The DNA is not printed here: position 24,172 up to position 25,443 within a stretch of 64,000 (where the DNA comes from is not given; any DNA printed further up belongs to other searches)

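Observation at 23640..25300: Low-GC two-gene cassette: a minimal nucleotidyltransferase plus a 323-aa unknown partner with overlapping reading frames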

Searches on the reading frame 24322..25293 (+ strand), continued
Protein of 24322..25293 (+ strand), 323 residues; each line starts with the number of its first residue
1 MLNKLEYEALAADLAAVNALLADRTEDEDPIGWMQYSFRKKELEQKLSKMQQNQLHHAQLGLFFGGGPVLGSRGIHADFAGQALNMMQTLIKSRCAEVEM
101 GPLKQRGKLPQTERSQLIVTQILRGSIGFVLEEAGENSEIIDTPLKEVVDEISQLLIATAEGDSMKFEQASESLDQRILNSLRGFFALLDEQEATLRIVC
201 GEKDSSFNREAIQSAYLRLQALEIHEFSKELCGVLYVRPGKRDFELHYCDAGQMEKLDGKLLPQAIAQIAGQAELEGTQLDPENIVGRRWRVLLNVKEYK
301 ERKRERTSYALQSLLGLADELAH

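Call 44: search_protein_families(library=pfam, proteins=[L001:7604-8911:-, L104:8551-9264:+, L106:6883-7782:-, L106:5384-5842:-, L004:6021-7286:+, L106:6185-6886:-, L094:14819-15931:+, L001:17457-18866:+, L094:11853-14807:+, L013:54-3098:+], max_evalue=0.001)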
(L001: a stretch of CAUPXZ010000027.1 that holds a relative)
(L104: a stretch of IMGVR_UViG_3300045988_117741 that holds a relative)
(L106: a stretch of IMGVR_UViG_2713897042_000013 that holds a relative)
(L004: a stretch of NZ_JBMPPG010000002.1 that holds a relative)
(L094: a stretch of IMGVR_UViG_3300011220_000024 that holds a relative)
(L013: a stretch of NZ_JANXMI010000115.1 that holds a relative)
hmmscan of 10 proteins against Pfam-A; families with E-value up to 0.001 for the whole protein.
L001:7604-8911:- (435 aa): 3 families
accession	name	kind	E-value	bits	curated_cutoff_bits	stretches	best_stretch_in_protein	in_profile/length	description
PF00589.27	Phage_integrase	-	1.1e-25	90.9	27.1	1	246-406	2-169/172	Phage integrase family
PF13356.12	Arm-DNA-bind_3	-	9.7e-12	45.3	27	1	25-112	1-79/83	Arm DNA-binding domain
PF24624.1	Int_N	-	4.8e-05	24.5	27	1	179-232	39-93/100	Phage integrase, N-terminal domain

L104:8551-9264:+ (237 aa): 2 families
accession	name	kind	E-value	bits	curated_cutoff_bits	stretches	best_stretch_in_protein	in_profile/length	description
PF00717.28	Peptidase_S24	-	6e-27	94.1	23.3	1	105-227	1-116/116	Peptidase S24-like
PF01381.28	HTH_3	-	4.1e-12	46.4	23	1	25-77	4-55/55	Helix-turn-helix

L106:6883-7782:- (299 aa): 1 family
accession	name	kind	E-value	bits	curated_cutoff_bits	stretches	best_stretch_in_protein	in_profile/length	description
PF04492.19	Phage_rep_O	-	5.5e-36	123.4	28.7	1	22-115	2-95/95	Bacteriophage replication protein O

L106:5384-5842:- (152 aa): 1 family
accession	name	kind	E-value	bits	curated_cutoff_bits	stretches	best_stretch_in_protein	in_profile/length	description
PF05772.17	NinB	-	1.3e-54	184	23.8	1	9-134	2-131/131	NinB protein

L004:6021-7286:+ (421 aa): 1 family
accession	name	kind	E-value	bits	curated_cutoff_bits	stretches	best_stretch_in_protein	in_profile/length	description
PF00589.27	Phage_integrase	-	1.3e-22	80.8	27.1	1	228-398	2-170/172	Phage integrase family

L106:6185-6886:- (233 aa): 1 family
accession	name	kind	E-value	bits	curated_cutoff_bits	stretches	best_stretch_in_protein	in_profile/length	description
PF06992.16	Phage_lambda_P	-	9.1e-62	208.1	26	1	38-198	1-162/162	Replication protein P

L094:14819-15931:+ (370 aa): 1 family
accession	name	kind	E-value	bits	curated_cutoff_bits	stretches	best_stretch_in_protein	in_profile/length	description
PF03837.19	RecT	-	5.8e-32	111.3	24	1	37-223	2-193/198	RecT family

L001:17457-18866:+ (469 aa): 3 families
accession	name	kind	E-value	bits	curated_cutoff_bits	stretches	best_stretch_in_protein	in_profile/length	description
PF02518.31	HATPase_c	-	2e-24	86.6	26.4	1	351-465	1-110/111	Histidine kinase-, DNA gyrase B-, and HSP90-like ATPase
PF00672.30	HAMP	-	8.2e-16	58.5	25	1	186-237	1-52/53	HAMP domain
PF00512.31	HisKA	-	1.9e-11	44.3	26.9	1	243-301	2-61/66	His Kinase A (phospho-acceptor) domain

L094:11853-14807:+ (984 aa): 2 families
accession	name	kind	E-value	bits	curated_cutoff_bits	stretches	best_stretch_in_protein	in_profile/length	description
PF06630.16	Exonuc_VIII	-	1.2e-23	84.5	25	1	4-193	6-203/203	Enterobacterial exodeoxyribonuclease VIII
PF12684.13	DUF3799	-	3.1e-12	47.2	26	1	796-959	62-222/233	PDDEXK-like domain of unknown function (DUF3799)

L013:54-3098:+ (1014 aa): 7 families
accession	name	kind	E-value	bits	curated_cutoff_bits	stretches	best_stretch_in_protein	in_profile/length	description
PF00563.25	EAL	-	4.7e-77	259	31.3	1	761-995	3-236/236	EAL domain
PF00990.26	GGDEF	-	2.2e-53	180.7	23.8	1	583-740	1-161/161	Diguanylate cyclase, GGDEF domain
PF13426.13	PAS_9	-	2.9e-30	105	27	3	435-531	6-102/103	PAS domain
PF08447.18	PAS_3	-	1.2e-20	74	25.6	3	194-267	4-79/89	PAS fold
PF00989.32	PAS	-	1.4e-20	73.8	22.6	2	173-259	4-91/113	PAS fold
PF08448.16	PAS_4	-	4.3e-17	62.8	23.1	1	183-282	10-107/110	PAS fold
PF13188.13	PAS_8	-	8e-17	60.9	21.8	0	298-349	4-57/65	PAS domain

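Call 46: search_dna_similar(query=window:24322-25290:+, collection=phages, mode=protein, max_rows=25, max_evalue=0.001)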
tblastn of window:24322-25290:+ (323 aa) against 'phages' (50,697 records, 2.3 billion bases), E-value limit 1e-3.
No match.

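Call 49: search_protein_families(library=pfam, alignment_id=A1, max_evalue=5)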
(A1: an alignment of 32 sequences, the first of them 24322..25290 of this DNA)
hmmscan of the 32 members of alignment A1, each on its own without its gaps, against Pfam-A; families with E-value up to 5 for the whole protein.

A. member 1, window:24322-25290:+ (323 aa): 0 families

B. families by the number of members that match (of 32 scanned): 20 families
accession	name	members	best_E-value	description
PF01584.24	CheW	2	0.019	CheW-like domain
PF16326.10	ABC_tran_CTD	2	0.024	ABC transporter C-terminal domain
PF11607.14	DUF3247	1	0.023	Protein of unknown function (DUF3247)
PF00463.27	ICL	1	0.026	Isocitrate lyase family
PF08696.17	Dna2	1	0.027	DNA replication factor Dna2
PF17195.9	DUF5132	1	0.042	Protein of unknown function (DUF5132)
PF24572.2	RBD_RDR6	1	0.042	RNA-dependent RNA polymerase 6, RNA-binding domain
PF00542.24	Ribosomal_L12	1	0.053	Ribosomal protein L7/L12 C-terminal domain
PF19719.4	DUF6213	1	0.057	Family of unknown function (DUF6213)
PF15615.11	TerB_C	1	0.088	TerB-C domain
PF12680.13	SnoaL_2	1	0.18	SnoaL-like domain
PF08192.17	Peptidase_S64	1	0.18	Peptidase family S64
PF11629.13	Mst1_SARAH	1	0.2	C terminal SARAH domain of Mst1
PF21680.2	GIDA_C_1st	1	0.2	tRNA modifying enzyme MnmG/GidA C-terminal helical domain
PF01008.23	IF-2B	1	0.26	Initiation factor 2 subunit family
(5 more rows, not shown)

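Call 50: search_protein_families(library=phrogs, proteins=[window:24322-25290:+, L104:9351-9929:+, L104:9926-10855:+, L101:10001-10903:+, L115:9989-10879:+], max_evalue=0.01)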
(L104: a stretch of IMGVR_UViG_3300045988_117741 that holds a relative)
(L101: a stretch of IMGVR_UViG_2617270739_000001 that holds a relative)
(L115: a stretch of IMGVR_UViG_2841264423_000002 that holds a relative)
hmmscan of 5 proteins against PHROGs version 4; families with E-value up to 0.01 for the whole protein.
window:24322-25290:+ (323 aa): 1 family
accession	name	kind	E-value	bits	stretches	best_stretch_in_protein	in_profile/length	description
phrog_18731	-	unknown function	3.6e-23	83.4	1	23-253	20-253/300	-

L104:9351-9929:+ (192 aa): 1 family
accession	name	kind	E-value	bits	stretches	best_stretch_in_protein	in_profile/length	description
phrog_9194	-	unknown function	2.7e-38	132.4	1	7-171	7-155/156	-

L104:9926-10855:+ (309 aa): 1 family
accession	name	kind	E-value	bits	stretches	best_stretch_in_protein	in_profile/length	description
phrog_18731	-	unknown function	3.6e-53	181.9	1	1-301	1-299/300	-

L101:10001-10903:+ (300 aa): 1 family
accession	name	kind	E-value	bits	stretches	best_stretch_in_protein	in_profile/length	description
phrog_18731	-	unknown function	3.8e-40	139.1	1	1-289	1-292/300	-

L115:9989-10879:+ (296 aa): 1 family
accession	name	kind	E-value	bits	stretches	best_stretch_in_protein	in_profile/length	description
phrog_18731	-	unknown function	9.7e-38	131.2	1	17-294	16-297/300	-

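Call 53: search_protein_families(library=pfam, alignment_id=A3, max_evalue=0.00001)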
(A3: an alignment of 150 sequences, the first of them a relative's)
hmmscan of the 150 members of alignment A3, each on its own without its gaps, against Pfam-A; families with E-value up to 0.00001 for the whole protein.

A. member 1, L001:9071-9412:- (113 aa): 0 families

B. families by the number of members that match (of 150 scanned): 104 families (the first 25 are shown)
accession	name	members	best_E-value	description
PF00589.27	Phage_integrase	5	1.1e-25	Phage integrase family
PF20137.4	DUF6527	4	1.3e-24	Family of unknown function (DUF6527)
PF01381.28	HTH_3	3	1.5e-12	Helix-turn-helix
PF13560.12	HTH_31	3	2.6e-08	Helix-turn-helix domain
PF03401.19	TctC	2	9.6e-77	Tripartite tricarboxylate transporter family receptor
PF00270.35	DEAD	2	1.4e-25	DEAD/DEAH box helicase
PF00271.37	Helicase_C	2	2.9e-23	Helicase conserved C-terminal domain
PF04851.21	ResIII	2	8.7e-11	Type III restriction enzyme, res subunit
PF01964.24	ThiC_Rad_SAM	1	2.2e-185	Radical SAM ThiC family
PF01970.21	TctA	1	6.1e-145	Tripartite tricarboxylate transporter TctA family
PF02515.22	CoA_transf_3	1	5.9e-127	CoA-transferase family III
PF06189.17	5-nucleotidase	1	2.6e-110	5'-nucleotidase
PF02384.22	N6_Mtase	1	8.9e-94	N-6 DNA Methylase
PF00743.25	FMO-like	1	4.8e-79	Flavin-binding monooxygenase-like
PF10108.15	DNA_pol_B_exo2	1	5.1e-55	Predicted 3'-5' exonuclease related to the exonuclease domain of PolB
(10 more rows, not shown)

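Call 54: search_protein_families(library=padloc, alignment_id=A3, max_evalue=0.00001)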
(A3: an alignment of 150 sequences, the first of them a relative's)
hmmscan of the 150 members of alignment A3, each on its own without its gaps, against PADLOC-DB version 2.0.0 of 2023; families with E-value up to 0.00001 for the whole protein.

A. member 1, L001:9071-9412:- (113 aa): 0 families

B. families by the number of members that match (of 150 scanned): 207 families (the first 25 are shown)
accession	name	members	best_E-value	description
PDLC04134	mad2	2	7.4e-36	mads_2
PDLC02707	PbeA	2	3e-10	PbeA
PDLC02864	DpdF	1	2e-220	DpdF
PDLC02861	DpdF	1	1.7e-209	DpdF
PDLC03028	MTase_I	1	6.1e-174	Type I methyltransferase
PDLC02167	Avs3a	1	5e-169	-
PDLC02870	DpdF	1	6.5e-131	DpdF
PDLC04900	PDC-S08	1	1.3e-117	-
PDLC03031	MTase_I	1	1.2e-102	Type I methyltransferase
PDLC03928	PsyrT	1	7.6e-96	-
PDLC02865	DpdF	1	3.6e-95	DpdF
PDLC03027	MTase_I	1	5.5e-94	Type I methyltransferase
PDLC03038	MTase_I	1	3e-88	Type I methyltransferase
PDLC03039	MTase_I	1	6.7e-86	Type I methyltransferase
PDLC03022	MTase_I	1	4.8e-85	Type I methyltransferase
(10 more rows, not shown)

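Call 74: search_solved_structures(query=A1, max_evalue=10)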
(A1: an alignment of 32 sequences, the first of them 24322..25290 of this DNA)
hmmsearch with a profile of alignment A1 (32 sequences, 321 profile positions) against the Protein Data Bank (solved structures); distinct sequences matched with E-value up to 10: 1.
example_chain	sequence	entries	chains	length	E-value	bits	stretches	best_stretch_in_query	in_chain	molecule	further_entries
8uhe_B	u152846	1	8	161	0.41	12.7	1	171-207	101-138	ApcB2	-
